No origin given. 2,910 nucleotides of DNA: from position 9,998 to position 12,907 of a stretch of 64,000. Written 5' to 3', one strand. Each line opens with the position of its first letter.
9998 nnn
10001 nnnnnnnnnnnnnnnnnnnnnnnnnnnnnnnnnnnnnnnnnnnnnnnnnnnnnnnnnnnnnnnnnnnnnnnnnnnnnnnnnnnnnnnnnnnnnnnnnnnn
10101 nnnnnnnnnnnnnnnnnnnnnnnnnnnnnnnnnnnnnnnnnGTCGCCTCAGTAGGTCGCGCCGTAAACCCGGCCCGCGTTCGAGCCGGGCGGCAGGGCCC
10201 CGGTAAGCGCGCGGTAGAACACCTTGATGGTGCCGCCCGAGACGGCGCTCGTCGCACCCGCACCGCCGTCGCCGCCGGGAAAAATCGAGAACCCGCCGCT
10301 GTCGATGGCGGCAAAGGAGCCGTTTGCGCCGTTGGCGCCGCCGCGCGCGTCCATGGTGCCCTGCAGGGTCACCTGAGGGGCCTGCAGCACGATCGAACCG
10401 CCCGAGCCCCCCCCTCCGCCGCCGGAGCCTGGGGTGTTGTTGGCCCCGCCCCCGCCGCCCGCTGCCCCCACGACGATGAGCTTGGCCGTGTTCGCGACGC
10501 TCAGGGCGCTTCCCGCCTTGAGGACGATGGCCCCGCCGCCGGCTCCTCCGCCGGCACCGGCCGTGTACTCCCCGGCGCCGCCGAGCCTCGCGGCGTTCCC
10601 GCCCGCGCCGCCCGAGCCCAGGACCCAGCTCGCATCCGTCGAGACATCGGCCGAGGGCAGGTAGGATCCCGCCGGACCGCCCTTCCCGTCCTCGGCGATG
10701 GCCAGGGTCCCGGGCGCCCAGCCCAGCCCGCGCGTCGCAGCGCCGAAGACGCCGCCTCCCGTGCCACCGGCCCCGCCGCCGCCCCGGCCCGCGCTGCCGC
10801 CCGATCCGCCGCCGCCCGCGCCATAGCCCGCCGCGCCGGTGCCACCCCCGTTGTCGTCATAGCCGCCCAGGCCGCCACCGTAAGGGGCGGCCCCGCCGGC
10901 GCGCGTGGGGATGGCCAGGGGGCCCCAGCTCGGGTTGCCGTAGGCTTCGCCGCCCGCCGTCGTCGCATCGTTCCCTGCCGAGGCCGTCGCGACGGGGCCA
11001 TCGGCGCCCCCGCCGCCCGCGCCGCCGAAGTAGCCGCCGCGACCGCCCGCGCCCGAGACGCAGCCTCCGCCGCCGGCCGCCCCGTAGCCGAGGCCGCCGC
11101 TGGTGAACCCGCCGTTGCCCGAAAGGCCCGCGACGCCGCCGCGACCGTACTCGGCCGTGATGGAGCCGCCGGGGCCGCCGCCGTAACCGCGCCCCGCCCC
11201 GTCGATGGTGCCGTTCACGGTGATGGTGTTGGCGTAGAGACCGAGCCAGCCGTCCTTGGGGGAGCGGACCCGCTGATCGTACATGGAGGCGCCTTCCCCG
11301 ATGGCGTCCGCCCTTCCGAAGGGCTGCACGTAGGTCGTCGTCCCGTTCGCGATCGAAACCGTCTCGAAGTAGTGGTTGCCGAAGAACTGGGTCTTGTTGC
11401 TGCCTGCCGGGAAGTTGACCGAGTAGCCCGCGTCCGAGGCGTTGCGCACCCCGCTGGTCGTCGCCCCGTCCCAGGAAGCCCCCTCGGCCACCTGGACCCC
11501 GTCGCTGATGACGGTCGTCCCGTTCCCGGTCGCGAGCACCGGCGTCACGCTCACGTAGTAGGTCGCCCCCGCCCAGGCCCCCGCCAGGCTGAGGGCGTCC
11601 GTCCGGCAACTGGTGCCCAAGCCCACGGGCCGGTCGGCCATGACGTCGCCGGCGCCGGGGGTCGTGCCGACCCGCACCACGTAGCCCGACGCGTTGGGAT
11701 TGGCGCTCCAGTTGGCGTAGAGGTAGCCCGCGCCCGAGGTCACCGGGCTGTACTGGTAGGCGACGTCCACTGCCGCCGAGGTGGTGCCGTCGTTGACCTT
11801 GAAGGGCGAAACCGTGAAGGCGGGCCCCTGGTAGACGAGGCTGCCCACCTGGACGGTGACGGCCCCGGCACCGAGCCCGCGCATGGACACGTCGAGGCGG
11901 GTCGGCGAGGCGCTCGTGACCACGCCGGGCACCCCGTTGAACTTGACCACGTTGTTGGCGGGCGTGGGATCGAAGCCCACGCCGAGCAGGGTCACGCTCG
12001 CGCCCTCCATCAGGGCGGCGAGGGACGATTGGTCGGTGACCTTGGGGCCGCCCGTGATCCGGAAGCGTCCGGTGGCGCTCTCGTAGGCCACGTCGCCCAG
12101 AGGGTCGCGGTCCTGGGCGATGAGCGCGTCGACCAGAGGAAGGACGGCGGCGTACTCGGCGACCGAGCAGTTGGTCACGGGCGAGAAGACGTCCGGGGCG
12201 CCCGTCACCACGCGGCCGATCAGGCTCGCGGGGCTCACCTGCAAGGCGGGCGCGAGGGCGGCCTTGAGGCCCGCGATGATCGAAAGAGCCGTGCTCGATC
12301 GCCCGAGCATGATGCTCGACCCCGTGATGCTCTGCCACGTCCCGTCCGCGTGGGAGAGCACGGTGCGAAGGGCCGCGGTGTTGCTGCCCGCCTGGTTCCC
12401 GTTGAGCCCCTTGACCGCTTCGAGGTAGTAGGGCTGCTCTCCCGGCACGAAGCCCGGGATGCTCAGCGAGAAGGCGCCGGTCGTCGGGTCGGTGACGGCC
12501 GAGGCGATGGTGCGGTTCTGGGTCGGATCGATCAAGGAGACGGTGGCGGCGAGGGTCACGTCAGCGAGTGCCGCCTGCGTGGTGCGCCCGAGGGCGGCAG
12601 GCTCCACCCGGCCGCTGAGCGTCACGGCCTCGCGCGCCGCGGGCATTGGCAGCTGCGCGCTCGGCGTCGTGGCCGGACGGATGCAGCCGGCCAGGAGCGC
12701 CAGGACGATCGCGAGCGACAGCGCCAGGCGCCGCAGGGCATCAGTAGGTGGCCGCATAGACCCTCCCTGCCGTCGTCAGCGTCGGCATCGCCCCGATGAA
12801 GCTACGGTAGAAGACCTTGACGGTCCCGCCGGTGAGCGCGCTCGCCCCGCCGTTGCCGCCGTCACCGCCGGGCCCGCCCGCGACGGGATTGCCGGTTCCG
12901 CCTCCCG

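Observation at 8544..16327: Five-gene lipoprotein operon with two tandem ~868-aa paralogs bearing PGRS-like glycine-rich C-terminal regions, plus a truncated third copy: candidate undescribed surface system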

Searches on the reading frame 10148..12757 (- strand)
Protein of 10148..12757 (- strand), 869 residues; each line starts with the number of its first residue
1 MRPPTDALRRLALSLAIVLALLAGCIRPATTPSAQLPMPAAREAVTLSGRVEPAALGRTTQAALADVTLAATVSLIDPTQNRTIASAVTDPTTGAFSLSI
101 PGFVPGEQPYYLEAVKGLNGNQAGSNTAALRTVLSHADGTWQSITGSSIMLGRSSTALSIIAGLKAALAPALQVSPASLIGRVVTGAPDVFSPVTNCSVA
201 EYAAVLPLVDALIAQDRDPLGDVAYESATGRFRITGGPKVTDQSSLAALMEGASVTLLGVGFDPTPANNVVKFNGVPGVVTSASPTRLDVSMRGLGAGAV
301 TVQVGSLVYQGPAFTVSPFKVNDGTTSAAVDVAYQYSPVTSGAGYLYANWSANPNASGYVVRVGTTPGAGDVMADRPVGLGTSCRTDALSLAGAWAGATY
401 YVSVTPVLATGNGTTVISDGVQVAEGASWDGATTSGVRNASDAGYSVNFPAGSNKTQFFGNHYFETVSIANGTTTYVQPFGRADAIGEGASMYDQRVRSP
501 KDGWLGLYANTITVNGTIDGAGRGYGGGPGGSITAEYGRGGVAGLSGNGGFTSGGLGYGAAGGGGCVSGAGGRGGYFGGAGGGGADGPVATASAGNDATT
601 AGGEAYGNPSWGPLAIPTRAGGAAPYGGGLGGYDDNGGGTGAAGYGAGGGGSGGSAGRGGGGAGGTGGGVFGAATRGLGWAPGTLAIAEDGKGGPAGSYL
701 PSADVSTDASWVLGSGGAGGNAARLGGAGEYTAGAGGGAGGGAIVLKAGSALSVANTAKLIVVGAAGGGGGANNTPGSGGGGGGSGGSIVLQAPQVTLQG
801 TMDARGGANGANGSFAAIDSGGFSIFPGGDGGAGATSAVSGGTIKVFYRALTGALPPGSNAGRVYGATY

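Call 3: search_protein_families(library=pfam, proteins=[window:10148-12757:-], max_evalue=1)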
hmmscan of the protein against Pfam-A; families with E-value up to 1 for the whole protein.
window:10148-12757:- (869 aa): 1 family
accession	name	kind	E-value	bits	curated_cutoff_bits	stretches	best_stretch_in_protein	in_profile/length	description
PF01833.30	TIG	-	0.047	14.1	20.9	1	252-304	16-68/84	IPT/TIG domain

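Call 4: search_protein_families(library=ncbifam, proteins=[window:10148-12757:-], max_evalue=1)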
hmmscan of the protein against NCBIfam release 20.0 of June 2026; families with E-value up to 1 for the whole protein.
window:10148-12757:- (869 aa): 1 family
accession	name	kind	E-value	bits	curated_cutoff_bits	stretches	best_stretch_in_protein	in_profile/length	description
NF047769.1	LIC10067_lipo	equivalog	0.011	15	200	1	245-302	53-110/239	LIC10067 family putative lipoprotein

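Call 8: find_homologous_proteins(query=window:10148-12757:-)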
Query window:10148-12757:- (869 aa): 19 proteins with E <= 0.001 among 8000 candidates.
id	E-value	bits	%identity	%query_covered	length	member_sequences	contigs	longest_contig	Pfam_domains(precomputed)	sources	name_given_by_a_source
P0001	0.0e+0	1813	100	100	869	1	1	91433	-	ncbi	ncbi:MAG TPA: hypothetical protein V6D00_12165 [Pantanalinema sp.]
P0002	6.0e-263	893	60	59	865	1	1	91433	PF01833.31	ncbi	ncbi:MAG TPA: IPT/TIG domain-containing protein [Pantanalinema sp.]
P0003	5.9e-197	675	51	56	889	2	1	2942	-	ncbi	-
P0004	1.6e-195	670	49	58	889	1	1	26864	-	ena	-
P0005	1.7e-165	571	51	55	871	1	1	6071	PF01833.31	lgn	-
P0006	1.3e-53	201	51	24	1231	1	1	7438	PF02412.24,PF11617.14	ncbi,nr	ncbi:MAG: hypothetical protein FJ109_13345, partial [Deltaproteobacteria bacterium]|nr:hypothetical 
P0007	9.3e-44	168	40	36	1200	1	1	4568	PF13964.13,PF24681.2,PF13854.13,PF13415.13,PF01833.31,PF24981.2,PF01344.32,PF25210.2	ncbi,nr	ncbi:MAG: IPT/TIG domain-containing protein [Cyanobacteria bacterium REEB65]|nr:IPT/TIG domain-conta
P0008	1.5e-39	154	37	36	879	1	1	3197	PF24681.2,PF13415.13,PF01833.31,PF24981.2,PF01344.32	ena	-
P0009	6.1e-37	146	38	36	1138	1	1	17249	PF24328.3,PF01833.31,PF01436.28,PF25021.2,PF06739.18,PF08450.19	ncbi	ncbi:MAG TPA: IPT/TIG domain-containing protein [Stenomitos sp.]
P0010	7.2e-37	145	39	36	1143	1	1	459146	PF24328.3,PF07494.18,PF06977.18,PF01833.31,PF13449.13,PF01436.28,PF25021.2,PF06739.18,PF08450.19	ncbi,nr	ncbi:IPT/TIG domain-containing protein [bacterium]|nr:IPT/TIG domain-containing protein [bacterium]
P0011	1.6e-32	131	40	11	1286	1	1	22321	PF01833.31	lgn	-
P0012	9.4e-29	118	36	34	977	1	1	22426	PF07494.18,PF01833.31,PF13449.13,PF22807.3,PF24684.2,PF01436.28,PF25021.2,PF06739.18,PF08450.19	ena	-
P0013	2.8e-26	110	36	32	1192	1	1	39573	PF07494.18,PF01833.31,PF20067.6,PF22807.3,PF01436.28,PF06739.18,PF08450.19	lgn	-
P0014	3.8e-26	110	41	30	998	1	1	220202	PF20067.6,PF24684.2,PF01436.28,PF25021.2,PF06739.18,PF08450.19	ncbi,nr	ncbi:IPT/TIG domain-containing protein [bacterium]|nr:IPT/TIG domain-containing protein [bacterium]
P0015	1.2e-22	98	34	35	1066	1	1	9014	PF01833.31,PF22807.3,PF24684.2,PF14517.13,PF01436.28,PF25021.2,PF08450.19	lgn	-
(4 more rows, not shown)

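Call 9: search_solved_structures(query=window:10148-12757:-, max_evalue=1, show_alignments=2)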
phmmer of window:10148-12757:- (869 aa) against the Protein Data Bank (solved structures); distinct sequences matched with E-value up to 1: 4.
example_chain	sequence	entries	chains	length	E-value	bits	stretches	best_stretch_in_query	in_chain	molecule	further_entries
7vrg_A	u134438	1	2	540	0.12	13.8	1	677-751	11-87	Chitinase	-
5gpr_A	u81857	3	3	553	0.13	13.6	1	677-751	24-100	Chitinase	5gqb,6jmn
4nur_A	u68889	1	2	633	0.24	12.8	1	39-127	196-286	PSdsA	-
5lnl_A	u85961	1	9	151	0.4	12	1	768-850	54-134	Hsf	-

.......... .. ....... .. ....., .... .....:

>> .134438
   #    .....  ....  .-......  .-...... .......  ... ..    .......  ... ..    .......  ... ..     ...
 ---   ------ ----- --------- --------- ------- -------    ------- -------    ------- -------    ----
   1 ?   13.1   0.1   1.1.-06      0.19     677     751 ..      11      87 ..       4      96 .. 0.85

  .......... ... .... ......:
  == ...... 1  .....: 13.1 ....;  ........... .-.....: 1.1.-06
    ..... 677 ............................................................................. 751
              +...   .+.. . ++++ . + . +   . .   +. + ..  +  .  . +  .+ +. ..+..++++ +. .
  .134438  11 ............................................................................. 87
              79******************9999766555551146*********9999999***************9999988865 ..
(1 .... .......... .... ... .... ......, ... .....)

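Call 16: find_encoding_contigs(protein=P0004, flank=10000, max_places=3)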
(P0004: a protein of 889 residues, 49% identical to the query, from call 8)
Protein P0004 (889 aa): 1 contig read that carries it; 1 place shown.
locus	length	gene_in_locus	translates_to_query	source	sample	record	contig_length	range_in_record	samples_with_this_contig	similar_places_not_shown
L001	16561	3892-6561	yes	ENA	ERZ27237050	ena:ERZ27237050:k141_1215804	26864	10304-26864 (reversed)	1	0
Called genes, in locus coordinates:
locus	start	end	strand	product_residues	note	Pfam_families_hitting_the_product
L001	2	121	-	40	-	?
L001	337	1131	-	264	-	PF03692:CxxCxxCC (faint)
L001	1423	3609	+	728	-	PF00082:Peptidase_S8, PF01471:PG_binding_1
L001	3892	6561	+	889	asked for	-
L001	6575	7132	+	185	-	-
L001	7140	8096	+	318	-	PF01833:TIG (weak)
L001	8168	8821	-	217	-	PF13899:Thioredoxin_7 (weak)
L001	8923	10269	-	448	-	PF06838:Met_gamma_lyase, PF01053:Cys_Met_Meta_PP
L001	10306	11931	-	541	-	PF01590:GAF (faint)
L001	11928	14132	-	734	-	PF13191:AAA_16 (weak), PF13374:TPR_10 (faint), PF13428:TPR_14 (faint), PF14559:TPR_19 (faint), PF17874:TPR_MalT, PF13432:TPR_16 (weak), PF17874:TPR_MalT, PF13424:TPR_12, +6 more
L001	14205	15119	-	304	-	PF00586:AIRS, PF02769:AIRS_C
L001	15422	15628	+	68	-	-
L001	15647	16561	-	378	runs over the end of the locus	PF10023:Aminopep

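Call 17: find_encoding_contigs(protein=P0001, flank=10000, max_places=3)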
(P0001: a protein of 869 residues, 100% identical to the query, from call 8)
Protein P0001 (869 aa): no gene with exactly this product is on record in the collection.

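Call 20: find_encoding_contigs(protein=P0005, flank=10000, max_places=3)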
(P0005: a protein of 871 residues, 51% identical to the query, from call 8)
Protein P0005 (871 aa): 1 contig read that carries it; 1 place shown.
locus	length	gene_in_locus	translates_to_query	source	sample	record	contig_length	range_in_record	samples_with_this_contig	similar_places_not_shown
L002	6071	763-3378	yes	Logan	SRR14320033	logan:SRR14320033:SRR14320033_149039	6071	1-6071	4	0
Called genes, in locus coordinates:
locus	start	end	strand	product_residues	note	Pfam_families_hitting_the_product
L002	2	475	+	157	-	?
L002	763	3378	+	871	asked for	PF01833:TIG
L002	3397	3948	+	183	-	-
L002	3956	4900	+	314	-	PF01833:TIG (weak)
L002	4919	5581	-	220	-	PF13899:Thioredoxin_7 (weak)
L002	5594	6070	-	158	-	?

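Call 27: predict_structure(alignment_id=A1)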
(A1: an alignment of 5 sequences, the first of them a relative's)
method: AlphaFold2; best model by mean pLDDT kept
length: 869 residues; sequences in the alignment: 5
mean_pLDDT: 39.1   pTM: 0.31
mean pLDDT of the five models: 39.1, 37.6, 37.3, 36.4, 35.3
residues with pLDDT >= 90: 0; 70-90: 37; 50-70: 202; < 50: 630
segments of 3 or more residues with pLDDT < 50: 1-5, 21-44, 53-64, 117-127, 144-239, 248-252, 293-302, 304-353, 366-369, 382-401, 408-468, 470-504, 508-510, 521-741, 768-783, 809-840, 857-869
pLDDT, mean of each block of 10 residues (from residue 1): 44 57 40 27 49 41 49 59 60 63 56 53 41 53 44 34 38 38 26 33 41 31 29 45 53 58 57 60 64 49 46 35 23 26 40 49 51 56 46 39 48 27 23 21 22 26 36 42 24 24 46 64 33 21 19 20 21 21 22 22 21 25 21 22 22 23 22 21 20 23 28 31 26 34 62 78 55 34 57 77 61 33 27 30 65 60 40
secondary structure, 60 per line:
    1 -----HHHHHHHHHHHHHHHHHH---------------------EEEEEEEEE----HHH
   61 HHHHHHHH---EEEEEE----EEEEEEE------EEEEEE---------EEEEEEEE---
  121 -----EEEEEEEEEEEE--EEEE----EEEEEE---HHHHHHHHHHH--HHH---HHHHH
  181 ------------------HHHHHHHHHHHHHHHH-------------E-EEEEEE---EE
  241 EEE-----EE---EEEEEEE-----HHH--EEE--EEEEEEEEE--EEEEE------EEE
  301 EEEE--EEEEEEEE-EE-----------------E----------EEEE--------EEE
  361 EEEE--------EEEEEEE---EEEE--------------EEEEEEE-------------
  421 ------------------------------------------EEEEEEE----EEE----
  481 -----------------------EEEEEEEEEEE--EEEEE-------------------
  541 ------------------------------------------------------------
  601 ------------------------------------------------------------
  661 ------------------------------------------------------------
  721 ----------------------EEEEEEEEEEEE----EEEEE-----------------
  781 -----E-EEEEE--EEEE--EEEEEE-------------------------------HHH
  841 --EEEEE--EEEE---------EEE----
elements in order (helices of 4 or more, strands of 3 or more residues): H6-23 E45-53 H58-68 E72-77 E82-88 E95-100 E110-117 E126-137 E140-143 E148-153 H157-167 H176-180 H199-214 E230-235 E239-243 E254-260 E271-273 E276-284 E287-291 E298-304 E307-314 E346-349 E358-364 E373-379 E383-386 E401-407 E463-469 E474-476 E504-514 E517-521 E743-754 E759-763 E788-792 E795-798 E801-806 E843-847 E850-853 E863-865
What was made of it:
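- The stalk model failed (pLDDT 39, call 27), so the 'stalk' geometry is inferred from domain content only. A single-family AlphaFold2 run with 5 sequences gave pLDDT 39 (call 27).
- Tried and rejected: It was unusable at pLDDT 39 (call 27), which used one of two jobs.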
